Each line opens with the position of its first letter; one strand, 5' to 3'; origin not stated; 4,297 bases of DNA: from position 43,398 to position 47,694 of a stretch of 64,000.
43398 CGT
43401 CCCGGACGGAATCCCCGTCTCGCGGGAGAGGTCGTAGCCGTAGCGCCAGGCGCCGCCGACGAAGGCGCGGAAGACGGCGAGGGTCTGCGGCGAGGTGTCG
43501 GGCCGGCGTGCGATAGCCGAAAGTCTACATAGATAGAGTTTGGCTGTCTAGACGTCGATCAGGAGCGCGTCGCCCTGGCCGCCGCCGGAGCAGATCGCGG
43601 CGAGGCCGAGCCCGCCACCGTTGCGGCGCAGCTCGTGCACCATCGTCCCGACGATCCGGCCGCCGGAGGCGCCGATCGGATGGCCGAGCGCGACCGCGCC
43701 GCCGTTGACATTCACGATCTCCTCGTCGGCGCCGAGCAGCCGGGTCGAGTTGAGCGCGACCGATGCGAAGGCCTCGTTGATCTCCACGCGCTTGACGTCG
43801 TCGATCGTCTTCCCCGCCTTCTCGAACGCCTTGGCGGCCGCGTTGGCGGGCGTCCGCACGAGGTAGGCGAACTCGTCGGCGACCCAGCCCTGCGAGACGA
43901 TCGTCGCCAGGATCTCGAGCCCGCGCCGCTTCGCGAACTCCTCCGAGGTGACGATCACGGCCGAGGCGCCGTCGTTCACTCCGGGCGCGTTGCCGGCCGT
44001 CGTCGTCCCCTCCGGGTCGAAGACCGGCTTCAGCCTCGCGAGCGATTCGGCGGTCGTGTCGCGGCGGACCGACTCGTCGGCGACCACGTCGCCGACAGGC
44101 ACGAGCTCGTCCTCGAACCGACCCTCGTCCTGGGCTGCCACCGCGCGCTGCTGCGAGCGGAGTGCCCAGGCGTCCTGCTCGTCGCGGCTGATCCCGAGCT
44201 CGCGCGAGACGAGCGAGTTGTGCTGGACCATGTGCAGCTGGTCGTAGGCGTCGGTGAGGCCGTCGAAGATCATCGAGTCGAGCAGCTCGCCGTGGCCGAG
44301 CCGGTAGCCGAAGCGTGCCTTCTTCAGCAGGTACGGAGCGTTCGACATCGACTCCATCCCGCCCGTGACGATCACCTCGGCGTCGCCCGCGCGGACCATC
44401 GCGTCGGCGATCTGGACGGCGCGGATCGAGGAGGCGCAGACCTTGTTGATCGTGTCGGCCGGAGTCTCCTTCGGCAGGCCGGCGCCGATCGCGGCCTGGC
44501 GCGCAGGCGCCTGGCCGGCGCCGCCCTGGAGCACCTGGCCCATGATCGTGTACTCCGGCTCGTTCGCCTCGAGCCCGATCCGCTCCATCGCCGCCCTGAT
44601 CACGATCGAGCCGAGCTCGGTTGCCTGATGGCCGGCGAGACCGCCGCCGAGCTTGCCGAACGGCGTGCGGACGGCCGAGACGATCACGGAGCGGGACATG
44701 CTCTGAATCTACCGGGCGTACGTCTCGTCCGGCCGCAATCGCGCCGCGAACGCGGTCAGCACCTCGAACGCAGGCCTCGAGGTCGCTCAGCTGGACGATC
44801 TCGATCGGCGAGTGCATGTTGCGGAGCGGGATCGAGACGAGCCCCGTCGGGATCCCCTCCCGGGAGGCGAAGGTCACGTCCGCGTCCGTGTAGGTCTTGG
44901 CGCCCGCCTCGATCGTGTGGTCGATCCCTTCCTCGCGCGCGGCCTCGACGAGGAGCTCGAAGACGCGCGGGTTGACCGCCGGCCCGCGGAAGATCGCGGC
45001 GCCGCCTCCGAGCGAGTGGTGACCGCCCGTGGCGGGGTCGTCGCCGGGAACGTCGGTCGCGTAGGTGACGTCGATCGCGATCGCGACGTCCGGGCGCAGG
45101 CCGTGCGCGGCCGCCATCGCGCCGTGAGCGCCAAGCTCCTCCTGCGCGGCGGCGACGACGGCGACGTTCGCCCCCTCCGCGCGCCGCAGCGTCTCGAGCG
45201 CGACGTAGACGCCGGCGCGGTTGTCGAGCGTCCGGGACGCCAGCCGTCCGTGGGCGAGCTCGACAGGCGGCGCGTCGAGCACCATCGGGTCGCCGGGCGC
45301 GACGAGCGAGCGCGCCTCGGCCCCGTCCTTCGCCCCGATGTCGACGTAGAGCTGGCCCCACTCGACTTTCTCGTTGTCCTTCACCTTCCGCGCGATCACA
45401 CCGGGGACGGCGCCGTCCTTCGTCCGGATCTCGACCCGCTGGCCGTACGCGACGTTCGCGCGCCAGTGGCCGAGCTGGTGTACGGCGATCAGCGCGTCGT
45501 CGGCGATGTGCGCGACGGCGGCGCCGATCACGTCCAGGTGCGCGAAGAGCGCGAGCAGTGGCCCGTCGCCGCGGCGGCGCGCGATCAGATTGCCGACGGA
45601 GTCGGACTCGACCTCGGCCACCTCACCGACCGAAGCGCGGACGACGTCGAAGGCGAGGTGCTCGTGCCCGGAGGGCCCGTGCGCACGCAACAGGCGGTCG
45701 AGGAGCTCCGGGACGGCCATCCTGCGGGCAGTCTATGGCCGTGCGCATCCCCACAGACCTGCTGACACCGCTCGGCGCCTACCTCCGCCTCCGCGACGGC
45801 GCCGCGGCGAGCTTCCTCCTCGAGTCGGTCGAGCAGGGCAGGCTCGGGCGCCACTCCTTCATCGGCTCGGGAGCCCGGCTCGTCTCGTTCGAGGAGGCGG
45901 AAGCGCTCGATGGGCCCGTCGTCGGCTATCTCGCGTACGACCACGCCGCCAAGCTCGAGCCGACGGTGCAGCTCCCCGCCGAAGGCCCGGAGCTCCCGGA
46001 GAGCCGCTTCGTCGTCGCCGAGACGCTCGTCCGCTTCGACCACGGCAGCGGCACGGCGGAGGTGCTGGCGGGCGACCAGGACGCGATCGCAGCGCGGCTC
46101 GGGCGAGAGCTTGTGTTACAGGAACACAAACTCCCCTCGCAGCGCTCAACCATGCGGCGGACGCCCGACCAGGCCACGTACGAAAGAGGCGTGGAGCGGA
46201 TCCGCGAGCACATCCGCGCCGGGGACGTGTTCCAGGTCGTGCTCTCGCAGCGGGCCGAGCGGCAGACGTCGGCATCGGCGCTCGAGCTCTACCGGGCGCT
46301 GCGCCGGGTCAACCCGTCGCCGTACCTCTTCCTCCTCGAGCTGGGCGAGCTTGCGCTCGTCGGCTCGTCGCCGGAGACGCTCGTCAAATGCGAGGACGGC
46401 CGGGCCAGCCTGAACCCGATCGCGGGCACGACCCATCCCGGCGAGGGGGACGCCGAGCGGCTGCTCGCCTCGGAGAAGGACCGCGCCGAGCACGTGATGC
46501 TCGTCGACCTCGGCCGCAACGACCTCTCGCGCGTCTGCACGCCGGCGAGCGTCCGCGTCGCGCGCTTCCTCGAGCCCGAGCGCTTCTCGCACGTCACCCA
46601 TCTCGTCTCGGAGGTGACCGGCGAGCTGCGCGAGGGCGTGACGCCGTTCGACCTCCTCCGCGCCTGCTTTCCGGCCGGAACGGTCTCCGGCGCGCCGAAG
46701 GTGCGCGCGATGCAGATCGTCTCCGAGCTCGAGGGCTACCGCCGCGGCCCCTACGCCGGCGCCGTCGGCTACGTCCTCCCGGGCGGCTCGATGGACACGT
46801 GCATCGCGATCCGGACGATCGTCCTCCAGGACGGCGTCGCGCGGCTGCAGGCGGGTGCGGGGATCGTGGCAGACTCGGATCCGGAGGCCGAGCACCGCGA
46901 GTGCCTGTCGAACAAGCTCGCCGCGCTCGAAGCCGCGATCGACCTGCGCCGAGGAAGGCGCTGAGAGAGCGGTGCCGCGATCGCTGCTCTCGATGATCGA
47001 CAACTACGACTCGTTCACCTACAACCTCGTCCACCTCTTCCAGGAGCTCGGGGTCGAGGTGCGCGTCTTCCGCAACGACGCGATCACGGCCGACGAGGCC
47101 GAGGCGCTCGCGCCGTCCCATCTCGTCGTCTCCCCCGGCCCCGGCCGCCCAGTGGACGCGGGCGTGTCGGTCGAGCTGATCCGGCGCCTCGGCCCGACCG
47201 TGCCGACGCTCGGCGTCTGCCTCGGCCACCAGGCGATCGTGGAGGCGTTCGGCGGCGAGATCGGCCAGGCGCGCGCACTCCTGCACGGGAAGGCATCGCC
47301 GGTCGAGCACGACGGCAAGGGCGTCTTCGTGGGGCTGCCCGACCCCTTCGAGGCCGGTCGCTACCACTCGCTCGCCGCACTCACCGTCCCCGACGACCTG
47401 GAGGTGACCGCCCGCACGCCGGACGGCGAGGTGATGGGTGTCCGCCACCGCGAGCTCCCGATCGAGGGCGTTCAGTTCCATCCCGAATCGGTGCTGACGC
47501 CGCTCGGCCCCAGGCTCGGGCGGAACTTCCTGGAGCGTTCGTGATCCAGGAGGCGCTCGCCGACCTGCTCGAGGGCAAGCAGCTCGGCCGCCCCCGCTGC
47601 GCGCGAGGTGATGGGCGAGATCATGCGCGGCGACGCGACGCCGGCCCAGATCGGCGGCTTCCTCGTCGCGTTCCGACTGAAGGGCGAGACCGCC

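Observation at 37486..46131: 23-nt AT-rich palindromic element present three times, including once inside trpE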

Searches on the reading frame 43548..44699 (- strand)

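Call 7: search_protein_families(library=pfam, proteins=[window:43548-44699:-])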
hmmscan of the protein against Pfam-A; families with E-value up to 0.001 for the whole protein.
window:43548-44699:- (383 aa): 4 families
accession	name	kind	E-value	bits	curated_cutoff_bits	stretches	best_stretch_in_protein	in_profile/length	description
PF00108.29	Thiolase_N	-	1.8e-86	290.2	26.4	1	5-254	2-260/260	Thiolase, N-terminal domain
PF02803.24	Thiolase_C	-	9.1e-40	135.6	27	1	262-382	2-122/123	Thiolase, C-terminal domain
PF08545.16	ACP_syn_III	-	0.00033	20.9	24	0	84-120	3-39/80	3-Oxoacyl-[acyl-carrier-protein (ACP)] synthase III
PF00109.32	ketoacyl-synt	-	0.00064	19.8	20.8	0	80-120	166-206/252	Beta-ketoacyl synthase, N-terminal domain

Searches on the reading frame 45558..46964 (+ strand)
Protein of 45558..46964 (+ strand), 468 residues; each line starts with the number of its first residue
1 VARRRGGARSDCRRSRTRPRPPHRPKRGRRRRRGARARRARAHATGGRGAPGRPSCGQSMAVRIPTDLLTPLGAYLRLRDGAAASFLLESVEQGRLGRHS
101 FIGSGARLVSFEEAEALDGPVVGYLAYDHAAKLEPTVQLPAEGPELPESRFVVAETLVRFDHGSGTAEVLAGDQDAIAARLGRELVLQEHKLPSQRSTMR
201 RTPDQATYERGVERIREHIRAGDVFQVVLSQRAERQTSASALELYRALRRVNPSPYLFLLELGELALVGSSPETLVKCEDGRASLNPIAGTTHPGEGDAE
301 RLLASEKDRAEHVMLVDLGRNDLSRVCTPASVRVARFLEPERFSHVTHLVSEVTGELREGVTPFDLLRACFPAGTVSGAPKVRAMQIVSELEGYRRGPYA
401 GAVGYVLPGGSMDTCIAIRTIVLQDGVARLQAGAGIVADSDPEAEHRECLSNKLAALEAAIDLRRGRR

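Call 7: search_protein_families(library=pfam, proteins=[window:45558-46964:+])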
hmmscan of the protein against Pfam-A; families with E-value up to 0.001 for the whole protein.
window:45558-46964:+ (468 aa): 2 families
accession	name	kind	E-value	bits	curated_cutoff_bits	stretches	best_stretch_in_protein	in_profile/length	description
PF00425.24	Chorismate_bind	-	5.9e-86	288.6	27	1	205-450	2-255/257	chorismate binding enzyme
PF04715.19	Anth_synt_I_N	-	1.1e-14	55.4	23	2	67-108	1-40/140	Anthranilate synthase component I, N terminal region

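Call 24: search_solved_structures(query=window:45735-46961:+, show_alignments=4, max_evalue=1e-20)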
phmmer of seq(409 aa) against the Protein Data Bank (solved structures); distinct sequences matched with E-value up to 1e-20: 30.
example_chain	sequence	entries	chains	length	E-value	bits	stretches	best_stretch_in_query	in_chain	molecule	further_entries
7bvd_A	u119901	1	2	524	8.6e-85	288.5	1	58-400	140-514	Anthranilate synthase component 1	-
5cwa_A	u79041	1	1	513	1.7e-84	287.5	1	57-400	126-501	Anthranilate synthase component 1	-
1qdl_A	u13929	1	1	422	1.1e-74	255.2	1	59-405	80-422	PROTEIN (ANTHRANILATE SYNTHASE (TRPE-SUBUNIT))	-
5kck_A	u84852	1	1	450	3.3e-71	243.8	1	59-393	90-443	Anthranilate synthase component I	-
7qu9_A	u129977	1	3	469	4e-69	236.9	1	56-404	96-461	Anthranilate synthase component I family protein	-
7pi1_AAA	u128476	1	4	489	3.1e-68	234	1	57-404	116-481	Aminodeoxychorismate synthase component 1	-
1i1q_A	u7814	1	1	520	5.5e-65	223.3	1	63-400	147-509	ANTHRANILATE SYNTHASE COMPONENT I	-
4grh_A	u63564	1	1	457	3.4e-63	217.4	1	65-392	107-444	aminodeoxychorismate synthase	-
1i7q_A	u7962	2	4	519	2.4e-58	201.5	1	62-400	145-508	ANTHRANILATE SYNTHASE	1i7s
1k0e_A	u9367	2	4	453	2.5e-54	188.2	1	58-392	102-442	p-aminobenzoate synthase component I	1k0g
8rp2_CCC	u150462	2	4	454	2.5e-54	188.2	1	58-392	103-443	Aminodeoxychorismate synthase component 1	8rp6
8rp0_CCC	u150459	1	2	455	2.5e-54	188.2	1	58-392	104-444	Aminodeoxychorismate synthase component 1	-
8rp1_CCC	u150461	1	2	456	2.5e-54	188.2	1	58-392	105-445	Aminodeoxychorismate synthase component 1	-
8hx6_A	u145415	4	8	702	4.8e-53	184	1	142-401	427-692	4-amino-4-deoxychorismate synthase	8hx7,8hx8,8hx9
8qij_A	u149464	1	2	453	8.3e-37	130.5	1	138-397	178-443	Putative anthranilate synthase component I TrpE2/ Salicylate synthase MbtI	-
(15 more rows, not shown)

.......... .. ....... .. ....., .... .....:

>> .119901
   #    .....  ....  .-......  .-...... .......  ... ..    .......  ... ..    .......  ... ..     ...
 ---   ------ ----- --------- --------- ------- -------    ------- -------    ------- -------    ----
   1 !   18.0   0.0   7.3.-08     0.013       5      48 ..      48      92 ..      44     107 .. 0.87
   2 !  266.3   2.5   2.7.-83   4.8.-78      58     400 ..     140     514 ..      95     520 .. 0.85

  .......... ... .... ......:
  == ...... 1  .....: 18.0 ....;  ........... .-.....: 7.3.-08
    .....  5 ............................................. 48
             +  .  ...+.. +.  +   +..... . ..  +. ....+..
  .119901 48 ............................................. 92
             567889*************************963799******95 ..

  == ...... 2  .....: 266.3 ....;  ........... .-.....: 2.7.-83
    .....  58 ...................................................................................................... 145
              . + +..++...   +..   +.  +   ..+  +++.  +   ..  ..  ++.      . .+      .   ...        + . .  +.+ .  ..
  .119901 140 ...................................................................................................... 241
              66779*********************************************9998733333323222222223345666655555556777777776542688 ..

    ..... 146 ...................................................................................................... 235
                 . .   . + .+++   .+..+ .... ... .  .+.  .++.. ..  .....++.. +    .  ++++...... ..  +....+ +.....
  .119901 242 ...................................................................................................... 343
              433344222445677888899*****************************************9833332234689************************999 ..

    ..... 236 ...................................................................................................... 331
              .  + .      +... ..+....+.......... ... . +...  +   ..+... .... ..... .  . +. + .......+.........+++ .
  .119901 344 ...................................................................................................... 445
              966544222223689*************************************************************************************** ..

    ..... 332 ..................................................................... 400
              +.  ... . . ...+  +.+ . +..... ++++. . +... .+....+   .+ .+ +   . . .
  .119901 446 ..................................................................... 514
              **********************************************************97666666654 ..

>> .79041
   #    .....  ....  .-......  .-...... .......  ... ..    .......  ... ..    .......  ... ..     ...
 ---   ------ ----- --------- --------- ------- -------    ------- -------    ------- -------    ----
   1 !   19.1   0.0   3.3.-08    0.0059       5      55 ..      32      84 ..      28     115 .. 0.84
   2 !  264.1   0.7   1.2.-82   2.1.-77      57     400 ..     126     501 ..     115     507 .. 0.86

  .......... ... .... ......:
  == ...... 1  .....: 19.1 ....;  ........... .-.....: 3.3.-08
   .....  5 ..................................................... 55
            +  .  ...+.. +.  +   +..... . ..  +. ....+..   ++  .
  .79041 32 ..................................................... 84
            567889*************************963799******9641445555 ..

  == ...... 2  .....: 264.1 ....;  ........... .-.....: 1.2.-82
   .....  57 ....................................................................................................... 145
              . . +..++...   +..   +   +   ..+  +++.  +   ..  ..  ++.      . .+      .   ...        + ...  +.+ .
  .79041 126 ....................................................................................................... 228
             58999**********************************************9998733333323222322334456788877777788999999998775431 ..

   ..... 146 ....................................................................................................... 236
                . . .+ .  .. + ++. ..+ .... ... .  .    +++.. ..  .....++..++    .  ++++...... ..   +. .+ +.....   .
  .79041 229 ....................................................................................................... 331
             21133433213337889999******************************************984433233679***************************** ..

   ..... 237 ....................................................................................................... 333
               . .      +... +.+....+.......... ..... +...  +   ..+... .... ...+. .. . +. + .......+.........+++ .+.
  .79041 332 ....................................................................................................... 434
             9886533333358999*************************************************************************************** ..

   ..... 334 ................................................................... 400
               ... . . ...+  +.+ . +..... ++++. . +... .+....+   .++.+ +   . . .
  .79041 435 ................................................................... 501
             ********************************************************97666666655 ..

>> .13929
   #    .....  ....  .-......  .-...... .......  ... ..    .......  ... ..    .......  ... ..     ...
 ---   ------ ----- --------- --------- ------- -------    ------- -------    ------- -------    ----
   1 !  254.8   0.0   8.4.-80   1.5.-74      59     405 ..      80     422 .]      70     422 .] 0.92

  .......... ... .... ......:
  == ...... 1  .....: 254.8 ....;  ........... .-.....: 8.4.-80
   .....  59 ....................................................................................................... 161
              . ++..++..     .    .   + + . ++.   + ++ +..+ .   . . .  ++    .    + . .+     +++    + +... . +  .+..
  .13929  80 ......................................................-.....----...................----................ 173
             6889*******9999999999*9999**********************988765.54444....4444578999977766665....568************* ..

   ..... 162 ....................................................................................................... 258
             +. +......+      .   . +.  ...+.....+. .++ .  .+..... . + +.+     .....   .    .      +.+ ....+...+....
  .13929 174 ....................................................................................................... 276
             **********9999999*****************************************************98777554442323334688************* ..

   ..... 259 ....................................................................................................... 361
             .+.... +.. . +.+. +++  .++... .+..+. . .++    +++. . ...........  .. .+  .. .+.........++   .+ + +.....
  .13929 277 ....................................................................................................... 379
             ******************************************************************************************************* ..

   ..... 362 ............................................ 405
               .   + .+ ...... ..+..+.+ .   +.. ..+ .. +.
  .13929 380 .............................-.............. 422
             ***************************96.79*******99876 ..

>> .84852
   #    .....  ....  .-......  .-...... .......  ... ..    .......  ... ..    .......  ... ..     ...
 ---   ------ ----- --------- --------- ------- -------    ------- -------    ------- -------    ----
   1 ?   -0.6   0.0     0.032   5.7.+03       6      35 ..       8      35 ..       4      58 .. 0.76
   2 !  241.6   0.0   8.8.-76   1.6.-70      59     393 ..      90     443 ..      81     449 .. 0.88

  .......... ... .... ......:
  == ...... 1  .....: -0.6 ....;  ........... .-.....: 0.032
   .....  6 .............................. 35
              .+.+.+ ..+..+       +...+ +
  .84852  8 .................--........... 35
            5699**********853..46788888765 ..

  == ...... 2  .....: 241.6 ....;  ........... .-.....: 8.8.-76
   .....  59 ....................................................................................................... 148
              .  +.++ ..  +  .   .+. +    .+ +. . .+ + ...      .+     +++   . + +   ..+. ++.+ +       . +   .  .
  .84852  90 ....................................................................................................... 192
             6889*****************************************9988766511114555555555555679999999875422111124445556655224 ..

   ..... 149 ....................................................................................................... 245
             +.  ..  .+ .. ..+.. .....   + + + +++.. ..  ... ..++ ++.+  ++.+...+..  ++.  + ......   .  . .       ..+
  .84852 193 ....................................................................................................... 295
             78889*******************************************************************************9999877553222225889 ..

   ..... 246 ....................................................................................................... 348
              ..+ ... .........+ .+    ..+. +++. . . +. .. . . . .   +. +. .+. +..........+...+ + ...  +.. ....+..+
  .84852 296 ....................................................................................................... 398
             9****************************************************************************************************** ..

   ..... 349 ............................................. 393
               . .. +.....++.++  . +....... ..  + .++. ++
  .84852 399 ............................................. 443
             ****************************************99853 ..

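Call 25: find_homologous_proteins(query=window:45735-46961:+, max_evalue=1e-60)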
Query seq(409 aa) (409 aa): 7979 proteins with E <= 1e-60 among 8000 candidates; the best 120 are listed.
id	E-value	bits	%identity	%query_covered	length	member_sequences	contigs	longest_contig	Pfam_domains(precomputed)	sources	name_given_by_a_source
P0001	8.6e-248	840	96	99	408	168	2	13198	PF04715.20,PF00425.25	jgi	jgi:anthranilate synthase component I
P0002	4.5e-242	821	94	99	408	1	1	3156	PF04715.20,PF00425.25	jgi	jgi:anthranilate synthase component 1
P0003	1.3e-240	816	94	99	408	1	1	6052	PF04715.20,PF00425.25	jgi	jgi:anthranilate synthase component 1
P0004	5.3e-240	814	94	99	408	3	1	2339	PF04715.20,PF00425.25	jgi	-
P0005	2.2e-236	802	92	99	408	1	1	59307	PF04715.20,PF00425.25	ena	-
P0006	5.2e-236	801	92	98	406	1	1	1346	PF04715.20,PF00425.25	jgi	jgi:anthranilate synthase component 1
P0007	3.9e-235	798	91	99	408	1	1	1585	PF04715.20,PF00425.25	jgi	jgi:anthranilate synthase component I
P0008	4.6e-235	798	92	99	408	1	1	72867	PF04715.20,PF00425.25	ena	-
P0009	6.4e-234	794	93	98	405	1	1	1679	PF04715.20,PF00425.25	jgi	jgi:anthranilate synthase component I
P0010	6.6e-234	794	91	99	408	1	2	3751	PF04715.20,PF00425.25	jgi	jgi:anthranilate synthase component 1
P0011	7.8e-234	794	92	98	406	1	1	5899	PF04715.20,PF00425.25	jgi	jgi:anthranilate synthase component I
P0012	1.6e-232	790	90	99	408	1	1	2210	PF04715.20,PF00425.25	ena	-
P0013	1.7e-232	790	91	98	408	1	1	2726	PF04715.20,PF00425.25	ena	-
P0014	2.1e-232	789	91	98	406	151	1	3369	PF04715.20,PF00425.25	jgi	-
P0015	1.1e-231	787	91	98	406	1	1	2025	PF04715.20,PF00425.25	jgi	jgi:anthranilate synthase component 1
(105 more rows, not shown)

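Call 47: search_protein_representatives(protein=window:45735-46961:+)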
Query: 409 residues. Proteins with E-value up to 0.001 (for the whole library): 34742; up to 1e-10: 24286; up to 1e-30: 9246. The best 150 are listed.
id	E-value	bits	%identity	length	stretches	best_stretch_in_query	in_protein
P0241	3.8e-174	595.8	72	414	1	4-406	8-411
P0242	2.8e-145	500.8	81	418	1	4-304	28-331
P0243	1.9e-128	445.4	93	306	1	170-390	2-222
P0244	5.5e-125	434.0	82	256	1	156-403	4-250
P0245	5.5e-123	427.4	82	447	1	156-406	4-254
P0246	1.3e-121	422.9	76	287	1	79-350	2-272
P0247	1.1e-114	400.1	86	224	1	79-299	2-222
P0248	2.8e-102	359.2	67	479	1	73-406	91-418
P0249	3.5e-102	358.9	60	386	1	11-405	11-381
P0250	1.0e-99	350.8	54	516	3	144-406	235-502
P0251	7.1e-98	344.8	56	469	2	59-405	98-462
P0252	8.4e-97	341.2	55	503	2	60-403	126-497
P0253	1.7e-96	340.2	54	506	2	60-406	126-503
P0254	6.1e-95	335.1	52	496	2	60-404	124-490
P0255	4.7e-94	332.2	52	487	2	53-399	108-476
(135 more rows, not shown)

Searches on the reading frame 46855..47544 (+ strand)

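Call 7: search_protein_families(library=pfam, proteins=[window:46855-47544:+])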
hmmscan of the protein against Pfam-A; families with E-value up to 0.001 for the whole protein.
window:46855-47544:+ (229 aa): 2 families
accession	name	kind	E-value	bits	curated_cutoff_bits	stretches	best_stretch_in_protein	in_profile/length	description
PF00117.34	GATase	-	1e-55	188.8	22.8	1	47-226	2-187/190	Glutamine amidotransferase class-I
PF07722.19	Peptidase_C26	-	2e-10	41.3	20.5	1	112-211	102-219/219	Peptidase C26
